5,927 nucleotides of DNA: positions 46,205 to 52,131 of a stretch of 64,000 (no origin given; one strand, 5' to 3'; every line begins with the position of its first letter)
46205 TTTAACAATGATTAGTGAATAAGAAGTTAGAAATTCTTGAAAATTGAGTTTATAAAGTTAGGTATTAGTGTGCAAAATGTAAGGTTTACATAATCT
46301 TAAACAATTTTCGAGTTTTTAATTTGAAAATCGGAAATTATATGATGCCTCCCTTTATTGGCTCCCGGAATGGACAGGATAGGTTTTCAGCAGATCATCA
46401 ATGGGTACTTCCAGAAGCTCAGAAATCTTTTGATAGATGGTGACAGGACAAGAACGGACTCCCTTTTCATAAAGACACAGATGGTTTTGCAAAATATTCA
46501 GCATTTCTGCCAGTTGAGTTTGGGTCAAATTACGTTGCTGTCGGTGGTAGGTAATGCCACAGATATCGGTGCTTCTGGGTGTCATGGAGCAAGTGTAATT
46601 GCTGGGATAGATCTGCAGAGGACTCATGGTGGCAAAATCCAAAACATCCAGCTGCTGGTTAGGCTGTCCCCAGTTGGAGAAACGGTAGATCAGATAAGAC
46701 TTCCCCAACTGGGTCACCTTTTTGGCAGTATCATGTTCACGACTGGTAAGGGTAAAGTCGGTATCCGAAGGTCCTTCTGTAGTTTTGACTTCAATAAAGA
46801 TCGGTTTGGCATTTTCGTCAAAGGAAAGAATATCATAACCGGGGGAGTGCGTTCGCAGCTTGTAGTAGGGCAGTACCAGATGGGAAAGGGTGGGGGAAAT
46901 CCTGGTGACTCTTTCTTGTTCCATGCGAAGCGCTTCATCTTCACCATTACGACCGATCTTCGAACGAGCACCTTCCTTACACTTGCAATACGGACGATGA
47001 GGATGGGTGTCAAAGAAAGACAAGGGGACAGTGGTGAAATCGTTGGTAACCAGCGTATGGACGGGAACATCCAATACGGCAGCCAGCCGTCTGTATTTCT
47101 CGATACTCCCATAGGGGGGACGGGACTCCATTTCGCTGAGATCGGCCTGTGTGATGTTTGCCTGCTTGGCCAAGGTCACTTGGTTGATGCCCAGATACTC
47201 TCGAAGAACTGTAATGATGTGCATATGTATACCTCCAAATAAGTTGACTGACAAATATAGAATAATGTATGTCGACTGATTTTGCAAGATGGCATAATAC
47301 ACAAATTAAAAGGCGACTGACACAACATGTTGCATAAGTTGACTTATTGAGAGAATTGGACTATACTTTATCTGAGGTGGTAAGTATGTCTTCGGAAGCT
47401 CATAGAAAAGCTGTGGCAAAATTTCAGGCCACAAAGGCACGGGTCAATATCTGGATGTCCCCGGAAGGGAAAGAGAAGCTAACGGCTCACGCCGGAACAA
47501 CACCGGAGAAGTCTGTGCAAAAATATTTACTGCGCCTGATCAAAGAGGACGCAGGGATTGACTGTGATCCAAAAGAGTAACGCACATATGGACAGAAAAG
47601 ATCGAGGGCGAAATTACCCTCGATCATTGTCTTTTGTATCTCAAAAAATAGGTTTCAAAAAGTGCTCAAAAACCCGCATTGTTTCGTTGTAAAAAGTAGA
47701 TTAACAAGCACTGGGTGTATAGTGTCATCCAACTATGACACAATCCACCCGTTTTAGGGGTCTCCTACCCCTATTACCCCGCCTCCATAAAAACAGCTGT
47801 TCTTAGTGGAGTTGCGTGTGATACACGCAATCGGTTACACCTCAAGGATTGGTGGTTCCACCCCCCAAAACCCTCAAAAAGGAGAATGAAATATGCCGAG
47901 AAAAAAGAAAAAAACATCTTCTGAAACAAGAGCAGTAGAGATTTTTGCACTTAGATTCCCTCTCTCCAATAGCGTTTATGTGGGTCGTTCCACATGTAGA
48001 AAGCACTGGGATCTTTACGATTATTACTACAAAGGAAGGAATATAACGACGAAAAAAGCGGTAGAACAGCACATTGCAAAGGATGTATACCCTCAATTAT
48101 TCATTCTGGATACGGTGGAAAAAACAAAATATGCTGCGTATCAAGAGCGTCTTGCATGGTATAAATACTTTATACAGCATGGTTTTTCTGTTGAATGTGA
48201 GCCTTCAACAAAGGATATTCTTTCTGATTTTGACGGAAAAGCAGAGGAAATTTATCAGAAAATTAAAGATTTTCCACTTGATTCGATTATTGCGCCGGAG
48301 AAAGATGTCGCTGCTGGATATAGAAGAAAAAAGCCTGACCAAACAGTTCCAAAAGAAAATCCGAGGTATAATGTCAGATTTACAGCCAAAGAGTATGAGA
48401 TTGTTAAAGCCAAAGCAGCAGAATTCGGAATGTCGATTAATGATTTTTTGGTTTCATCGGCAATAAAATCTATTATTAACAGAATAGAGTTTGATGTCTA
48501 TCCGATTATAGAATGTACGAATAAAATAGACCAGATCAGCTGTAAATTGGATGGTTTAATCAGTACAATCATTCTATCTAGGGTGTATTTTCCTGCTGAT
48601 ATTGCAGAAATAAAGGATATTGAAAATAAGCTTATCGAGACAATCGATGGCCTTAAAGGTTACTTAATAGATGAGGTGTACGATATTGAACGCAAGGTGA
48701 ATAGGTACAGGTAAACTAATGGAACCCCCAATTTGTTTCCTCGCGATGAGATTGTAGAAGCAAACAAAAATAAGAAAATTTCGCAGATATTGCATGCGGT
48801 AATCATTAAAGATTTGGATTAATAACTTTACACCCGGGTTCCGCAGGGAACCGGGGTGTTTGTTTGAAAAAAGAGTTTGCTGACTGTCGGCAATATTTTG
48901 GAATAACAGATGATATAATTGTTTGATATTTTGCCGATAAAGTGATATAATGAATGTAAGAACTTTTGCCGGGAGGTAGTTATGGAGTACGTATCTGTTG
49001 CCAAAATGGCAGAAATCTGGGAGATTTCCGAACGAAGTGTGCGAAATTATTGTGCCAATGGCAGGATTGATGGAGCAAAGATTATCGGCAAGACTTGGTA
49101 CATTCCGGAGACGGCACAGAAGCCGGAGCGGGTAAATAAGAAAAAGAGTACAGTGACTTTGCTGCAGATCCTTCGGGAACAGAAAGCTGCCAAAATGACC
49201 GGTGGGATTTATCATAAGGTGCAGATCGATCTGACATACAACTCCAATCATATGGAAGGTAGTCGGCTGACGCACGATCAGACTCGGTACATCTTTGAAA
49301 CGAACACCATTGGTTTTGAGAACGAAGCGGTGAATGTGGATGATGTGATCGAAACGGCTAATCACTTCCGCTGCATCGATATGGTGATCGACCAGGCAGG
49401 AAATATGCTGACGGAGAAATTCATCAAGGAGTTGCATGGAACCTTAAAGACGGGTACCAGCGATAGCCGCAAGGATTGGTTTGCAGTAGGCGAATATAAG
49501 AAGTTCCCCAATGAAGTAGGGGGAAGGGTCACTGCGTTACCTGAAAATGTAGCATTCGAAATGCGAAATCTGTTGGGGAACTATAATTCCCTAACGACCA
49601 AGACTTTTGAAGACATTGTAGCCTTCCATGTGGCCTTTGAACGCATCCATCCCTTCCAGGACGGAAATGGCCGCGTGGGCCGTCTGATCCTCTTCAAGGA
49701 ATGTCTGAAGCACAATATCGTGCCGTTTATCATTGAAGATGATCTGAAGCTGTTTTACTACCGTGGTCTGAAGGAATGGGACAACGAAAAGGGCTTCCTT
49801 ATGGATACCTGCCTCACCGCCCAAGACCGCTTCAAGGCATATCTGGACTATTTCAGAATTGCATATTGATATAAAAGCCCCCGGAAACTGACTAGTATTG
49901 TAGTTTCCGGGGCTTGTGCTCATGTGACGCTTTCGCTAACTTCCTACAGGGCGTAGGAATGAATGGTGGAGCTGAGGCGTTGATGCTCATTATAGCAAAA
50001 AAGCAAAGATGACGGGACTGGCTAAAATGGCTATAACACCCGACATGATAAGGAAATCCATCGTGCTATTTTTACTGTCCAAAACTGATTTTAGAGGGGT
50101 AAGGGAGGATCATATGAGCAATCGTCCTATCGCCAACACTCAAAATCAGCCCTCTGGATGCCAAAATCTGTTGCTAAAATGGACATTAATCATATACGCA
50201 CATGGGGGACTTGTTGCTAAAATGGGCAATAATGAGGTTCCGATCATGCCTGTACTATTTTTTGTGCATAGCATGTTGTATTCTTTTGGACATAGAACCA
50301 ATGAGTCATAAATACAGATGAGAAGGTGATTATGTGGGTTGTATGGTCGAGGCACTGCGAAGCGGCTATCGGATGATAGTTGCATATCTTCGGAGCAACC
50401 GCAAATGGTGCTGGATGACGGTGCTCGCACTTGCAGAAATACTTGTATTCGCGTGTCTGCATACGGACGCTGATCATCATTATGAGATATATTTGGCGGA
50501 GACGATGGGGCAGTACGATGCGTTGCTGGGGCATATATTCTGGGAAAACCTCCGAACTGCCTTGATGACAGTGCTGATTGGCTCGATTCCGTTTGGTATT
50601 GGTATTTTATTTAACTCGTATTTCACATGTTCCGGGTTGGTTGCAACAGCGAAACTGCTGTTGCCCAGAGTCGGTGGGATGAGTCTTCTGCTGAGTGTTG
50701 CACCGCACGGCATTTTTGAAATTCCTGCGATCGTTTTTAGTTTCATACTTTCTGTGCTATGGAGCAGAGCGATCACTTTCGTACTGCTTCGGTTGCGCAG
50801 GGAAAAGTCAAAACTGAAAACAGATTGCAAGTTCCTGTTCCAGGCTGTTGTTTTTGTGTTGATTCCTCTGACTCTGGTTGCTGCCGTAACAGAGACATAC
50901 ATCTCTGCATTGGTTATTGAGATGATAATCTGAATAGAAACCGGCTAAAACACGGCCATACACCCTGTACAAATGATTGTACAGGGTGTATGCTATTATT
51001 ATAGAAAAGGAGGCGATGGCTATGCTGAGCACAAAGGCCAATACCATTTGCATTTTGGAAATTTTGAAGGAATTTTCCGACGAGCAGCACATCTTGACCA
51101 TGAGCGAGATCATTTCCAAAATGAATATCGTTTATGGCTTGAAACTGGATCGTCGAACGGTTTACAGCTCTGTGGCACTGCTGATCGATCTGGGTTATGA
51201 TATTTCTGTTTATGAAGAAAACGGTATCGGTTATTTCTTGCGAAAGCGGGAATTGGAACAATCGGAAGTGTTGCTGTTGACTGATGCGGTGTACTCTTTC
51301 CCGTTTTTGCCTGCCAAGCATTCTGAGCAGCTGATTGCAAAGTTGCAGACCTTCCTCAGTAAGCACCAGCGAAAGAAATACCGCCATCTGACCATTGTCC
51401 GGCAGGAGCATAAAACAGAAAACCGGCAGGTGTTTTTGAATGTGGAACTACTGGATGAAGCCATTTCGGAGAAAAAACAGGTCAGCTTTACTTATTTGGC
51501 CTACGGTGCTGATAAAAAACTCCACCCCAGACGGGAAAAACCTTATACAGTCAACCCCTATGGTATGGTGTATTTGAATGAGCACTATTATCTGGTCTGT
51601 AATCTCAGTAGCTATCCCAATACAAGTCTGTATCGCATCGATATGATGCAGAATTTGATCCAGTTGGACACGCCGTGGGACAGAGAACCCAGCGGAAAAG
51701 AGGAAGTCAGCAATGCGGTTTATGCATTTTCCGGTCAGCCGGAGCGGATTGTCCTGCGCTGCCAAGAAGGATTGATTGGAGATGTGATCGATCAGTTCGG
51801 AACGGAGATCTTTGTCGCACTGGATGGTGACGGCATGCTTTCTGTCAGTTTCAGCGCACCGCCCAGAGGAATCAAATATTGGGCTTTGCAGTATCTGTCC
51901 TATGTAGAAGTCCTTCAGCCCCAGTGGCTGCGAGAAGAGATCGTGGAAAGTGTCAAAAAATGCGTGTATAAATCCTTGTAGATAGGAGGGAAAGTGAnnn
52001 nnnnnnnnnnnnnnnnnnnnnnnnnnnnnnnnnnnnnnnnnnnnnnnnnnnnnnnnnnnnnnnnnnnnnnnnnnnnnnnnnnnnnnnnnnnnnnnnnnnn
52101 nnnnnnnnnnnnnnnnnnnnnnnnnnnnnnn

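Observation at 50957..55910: WYL (BrxR/CapW-like) regulator heading uncharacterised genes: best candidate for an undescribed defence or anti-mobile-element system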

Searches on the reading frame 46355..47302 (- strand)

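Call 6: search_protein_families(library=pfam, proteins=[window:46355-47302:-], max_evalue=0.1)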
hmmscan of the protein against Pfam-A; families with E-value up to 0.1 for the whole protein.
window:46355-47302:- (315 aa): 8 families
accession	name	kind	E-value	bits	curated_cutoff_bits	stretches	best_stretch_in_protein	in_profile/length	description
PF01381.28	HTH_3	-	6.6e-12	45.7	23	2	254-304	5-55/55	Helix-turn-helix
PF13020.12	NOV_C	-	6.7e-12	45.8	22.1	1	151-213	26-84/91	Protein NO VEIN, C-terminal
PF13560.12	HTH_31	-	6.9e-08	33.1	27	2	253-303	9-60/64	Helix-turn-helix domain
PF12844.13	HTH_19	-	4.1e-06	27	30.2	1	254-308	8-62/64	Helix-turn-helix domain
PF13443.12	HTH_26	-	1.7e-05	25.4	22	1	255-308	7-61/63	Cro/C1-type HTH DNA-binding domain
PF13744.12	HTH_37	-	6.8e-05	23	27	0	250-276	23-49/80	Helix-turn-helix domain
PF01047.28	MarR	-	0.024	15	24.6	0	27-58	6-37/59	MarR family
PF20317.4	HTH_60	-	0.04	14.7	24.1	1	28-69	78-119/140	Helix-turn-helix domain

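Call 7: search_protein_families(library=padloc, proteins=[window:46355-47302:-], max_evalue=0.1)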
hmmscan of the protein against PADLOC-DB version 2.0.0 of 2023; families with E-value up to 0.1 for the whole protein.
window:46355-47302:- (315 aa): 25 families
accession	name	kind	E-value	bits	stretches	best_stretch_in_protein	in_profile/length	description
PDLC02926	HTH_VI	-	3.8e-18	63.5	2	253-304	9-60/92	-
PDLC05008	PDC-S36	-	5.2e-15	53.9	1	110-237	152-276/280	-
PDLC04021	PD-T4-1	-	3.3e-10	37.4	1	112-239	246-376/383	-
PDLC03964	TmtA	-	9.1e-10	35.2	1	151-221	1448-1513/1538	-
PDLC03949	RmrA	-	3.2e-09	34.1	2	250-302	7-59/363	-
PDLC03972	TmtA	-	4.9e-08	29.5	1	111-222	1180-1282/1302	-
PDLC03954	RmrA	-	1.1e-07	29.1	2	252-306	17-71/380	-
PDLC03951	RmrA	-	6.6e-07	26.6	1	253-309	16-72/400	-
PDLC03955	RmrA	-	1.7e-06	25.5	2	28-86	23-81/371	-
PDLC03952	RmrA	-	1.9e-06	25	1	253-304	30-81/395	-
PDLC03965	TmtA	-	3.1e-06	23.4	1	108-209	1233-1321/1370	-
PDLC03948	RmrA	-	3.3e-06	24.2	1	254-307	17-70/397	-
PDLC04775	PDC-M69A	-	4.6e-06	25.1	1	254-307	16-69/113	-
PDLC04022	PD-T4-1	-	2e-05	22.1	1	112-207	79-175/216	-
PDLC03947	RmrA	-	2.9e-05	21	1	253-310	19-76/383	-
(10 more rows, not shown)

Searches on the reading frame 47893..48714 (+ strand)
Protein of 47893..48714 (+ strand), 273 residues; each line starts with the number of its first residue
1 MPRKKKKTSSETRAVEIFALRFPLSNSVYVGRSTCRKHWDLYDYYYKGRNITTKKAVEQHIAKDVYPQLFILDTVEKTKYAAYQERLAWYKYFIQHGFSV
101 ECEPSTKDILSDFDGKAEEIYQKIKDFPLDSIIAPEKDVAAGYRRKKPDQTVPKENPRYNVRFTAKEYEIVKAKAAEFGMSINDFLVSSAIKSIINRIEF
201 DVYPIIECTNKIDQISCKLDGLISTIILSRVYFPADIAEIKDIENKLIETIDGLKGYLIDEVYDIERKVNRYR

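Call 6: search_protein_families(library=pfam, proteins=[window:47893-48714:+], max_evalue=0.1)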
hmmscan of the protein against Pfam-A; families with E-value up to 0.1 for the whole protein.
window:47893-48714:+ (273 aa): 2 families
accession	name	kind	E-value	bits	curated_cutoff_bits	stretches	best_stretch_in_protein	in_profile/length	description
PF21983.2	NikA-like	-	6.7e-08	33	27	1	154-196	2-44/72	Mobilization protein NikA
PF00574.28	CLP_protease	-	0.051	13.9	20.2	1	38-79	6-47/182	Clp protease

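Call 7: search_protein_families(library=padloc, proteins=[window:47893-48714:+], max_evalue=0.1)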
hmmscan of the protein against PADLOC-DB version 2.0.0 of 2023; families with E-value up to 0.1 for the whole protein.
window:47893-48714:+ (273 aa): 1 family
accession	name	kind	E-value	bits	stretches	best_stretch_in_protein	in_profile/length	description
PDLC02271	AbiEi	-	0.027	11.6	1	24-79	85-139/263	AbiEi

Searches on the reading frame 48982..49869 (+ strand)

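Call 6: search_protein_families(library=pfam, proteins=[window:48982-49869:+], max_evalue=0.1)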
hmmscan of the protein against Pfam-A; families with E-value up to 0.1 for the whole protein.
window:48982-49869:+ (295 aa): 2 families
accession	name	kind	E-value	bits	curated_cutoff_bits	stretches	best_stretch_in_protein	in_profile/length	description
PF02661.23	Fic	-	1.9e-18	67.5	24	1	143-237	2-89/93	Fic/DOC family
PF12728.13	HTH_17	-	1.9e-07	31.7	27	1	3-44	1-41/51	Helix-turn-helix domain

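Call 7: search_protein_families(library=padloc, proteins=[window:48982-49869:+], max_evalue=0.1)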
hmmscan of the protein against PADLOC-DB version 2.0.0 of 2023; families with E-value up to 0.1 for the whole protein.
window:48982-49869:+ (295 aa): 10 families
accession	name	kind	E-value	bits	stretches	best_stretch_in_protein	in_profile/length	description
PDLC04836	PDC-S04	-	1.8e-111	369.2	1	59-293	4-239/244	-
PDLC04837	PDC-S04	-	2e-59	198.7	1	63-284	10-226/234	-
PDLC04840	PDC-S04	-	1.2e-29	101.6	1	79-269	10-202/227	-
PDLC03963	SoFic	-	2e-20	71.5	1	87-238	63-209/361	-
PDLC04839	PDC-S04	-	7.9e-08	30.2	1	203-237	121-155/205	-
PDLC04842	PDC-S04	-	6.1e-06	24.1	1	196-245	85-133/202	-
PDLC04966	PDC-S24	-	8.4e-06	22.9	1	181-243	274-337/497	-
PDLC04841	PDC-S04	-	3.5e-05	21.6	1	194-237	181-224/292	-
PDLC04838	PDC-S04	-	0.001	16.9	1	207-236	128-157/209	-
PDLC04133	mad1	-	0.0078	14.5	1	1-43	3-44/60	mads_1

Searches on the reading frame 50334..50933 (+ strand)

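Call 6: search_protein_families(library=pfam, proteins=[window:50334-50933:+], max_evalue=0.1)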
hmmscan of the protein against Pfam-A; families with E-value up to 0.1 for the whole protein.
window:50334-50933:+ (199 aa): 2 families
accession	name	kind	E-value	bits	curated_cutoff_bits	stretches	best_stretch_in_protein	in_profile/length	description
PF01944.22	SpoIIM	-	1.9e-19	70.7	26.9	1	56-191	35-162/163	Stage II sporulation protein M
PF05739.25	SNARE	-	0.0075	16.7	26.8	1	18-39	30-51/53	SNARE domain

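Call 7: search_protein_families(library=padloc, proteins=[window:50334-50933:+], max_evalue=0.1)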
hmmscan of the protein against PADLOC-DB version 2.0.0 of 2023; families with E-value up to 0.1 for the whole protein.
window:50334-50933:+ (199 aa): 0 families

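Call 8: search_protein_families(library=ncbifam, proteins=[window:50334-50933:+], max_evalue=1)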
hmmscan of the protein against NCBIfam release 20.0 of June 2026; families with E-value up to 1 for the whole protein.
window:50334-50933:+ (199 aa): 1 family
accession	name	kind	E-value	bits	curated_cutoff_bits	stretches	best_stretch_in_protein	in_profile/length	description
TIGR02831.1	spo_II_M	equivalog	0.0013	18.7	100.2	1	115-196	119-199/200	stage II sporulation protein M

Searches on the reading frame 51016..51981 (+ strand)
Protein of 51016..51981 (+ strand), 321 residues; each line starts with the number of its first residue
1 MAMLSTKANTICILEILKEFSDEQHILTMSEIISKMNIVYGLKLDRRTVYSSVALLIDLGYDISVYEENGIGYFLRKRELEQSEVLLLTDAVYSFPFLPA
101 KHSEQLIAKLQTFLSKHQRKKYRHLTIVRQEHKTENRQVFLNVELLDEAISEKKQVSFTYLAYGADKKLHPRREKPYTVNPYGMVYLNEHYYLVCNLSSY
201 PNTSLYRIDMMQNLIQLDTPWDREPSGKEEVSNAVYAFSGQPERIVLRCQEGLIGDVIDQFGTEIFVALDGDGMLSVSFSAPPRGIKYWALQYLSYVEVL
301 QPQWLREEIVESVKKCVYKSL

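Call 6: search_protein_families(library=pfam, proteins=[window:51016-51981:+], max_evalue=0.1)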
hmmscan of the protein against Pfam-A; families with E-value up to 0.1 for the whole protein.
window:51016-51981:+ (321 aa): 3 families
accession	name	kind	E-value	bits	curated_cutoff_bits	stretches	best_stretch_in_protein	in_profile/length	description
PF13280.12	WYL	-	2.5e-10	40.6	21.8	1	143-214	3-68/70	WYL domain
PF25583.1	WCX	-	1.3e-07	32.3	23.9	1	242-315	2-74/76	WCX domain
PF11690.13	DUF3287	-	0.062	13.6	27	0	65-139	8-79/121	Protein of unknown function (DUF3287)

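Call 7: search_protein_families(library=padloc, proteins=[window:51016-51981:+], max_evalue=0.1)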
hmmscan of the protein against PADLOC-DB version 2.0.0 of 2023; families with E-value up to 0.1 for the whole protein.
window:51016-51981:+ (321 aa): 3 families
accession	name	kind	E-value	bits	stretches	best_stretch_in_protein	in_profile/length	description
PDLC01652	WYL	-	1e-26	92.2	1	142-315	19-160/162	"CAS-I,CAS-II,CAS-III,CAS-IV,CAS-V,CAS-VI; associated_signaling"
PDLC01457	WYL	-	1.2e-09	36.1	1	27-303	19-227/229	"CAS-I,CAS-II,CAS-III,CAS-IV,CAS-V,CAS-VI; associated_signaling"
PDLC01766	Cas3c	-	0.00033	17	1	100-316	95-312/1009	-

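Call 8: search_protein_families(library=ncbifam, proteins=[window:51016-51981:+], max_evalue=1)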
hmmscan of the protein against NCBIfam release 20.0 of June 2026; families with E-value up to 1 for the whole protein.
window:51016-51981:+ (321 aa): 0 families

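Call 9: search_protein_families(library=phrogs, proteins=[window:51016-51981:+], max_evalue=1)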
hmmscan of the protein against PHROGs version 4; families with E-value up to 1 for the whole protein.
window:51016-51981:+ (321 aa): 2 families
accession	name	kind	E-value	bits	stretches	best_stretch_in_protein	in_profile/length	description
phrog_13105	-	unknown function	3.4e-05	24.6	1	42-214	29-212/239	-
phrog_17633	-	tail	0.17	12.3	1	110-156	66-118/250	minor tail protein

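Call 14: search_solved_structures(query=window:51016-51981:+, max_evalue=0.1)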
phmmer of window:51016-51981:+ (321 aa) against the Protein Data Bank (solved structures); distinct sequences matched with E-value up to 0.1: 0.

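Call 87: search_solved_structures(query=A7, max_evalue=0.01)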
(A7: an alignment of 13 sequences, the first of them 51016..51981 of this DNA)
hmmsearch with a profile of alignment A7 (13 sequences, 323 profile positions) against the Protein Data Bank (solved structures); distinct sequences matched with E-value up to 0.01: 9.
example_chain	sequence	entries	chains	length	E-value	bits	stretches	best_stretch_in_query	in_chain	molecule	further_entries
7u02_B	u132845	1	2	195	9.8e-06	28.2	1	191-316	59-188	WYL domain-containing protein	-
7tzv_A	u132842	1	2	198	1e-05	28.2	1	191-316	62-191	WYL domain-containing protein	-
9cu3_B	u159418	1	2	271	2.4e-05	26.9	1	191-316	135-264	WYL domain-containing protein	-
9pfq_Q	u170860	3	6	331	3.8e-05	26.3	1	191-316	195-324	WYL domain-containing protein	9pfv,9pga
8tp8_A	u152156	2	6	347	4.3e-05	26.1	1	191-316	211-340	DeoR-family transcriptional regulator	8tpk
7p5x_AX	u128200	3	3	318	0.0032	20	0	269-321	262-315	PafC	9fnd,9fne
7p5x_AY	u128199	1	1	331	0.0038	19.7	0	168-212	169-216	Transcriptional regulator-like protein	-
9fnd_X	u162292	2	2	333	0.0039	19.7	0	168-212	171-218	Transcriptional regulator-like protein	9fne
6sj9_A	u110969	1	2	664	0.0074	18.8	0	144-316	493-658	Proteasome accessory factor B/C (PafBC)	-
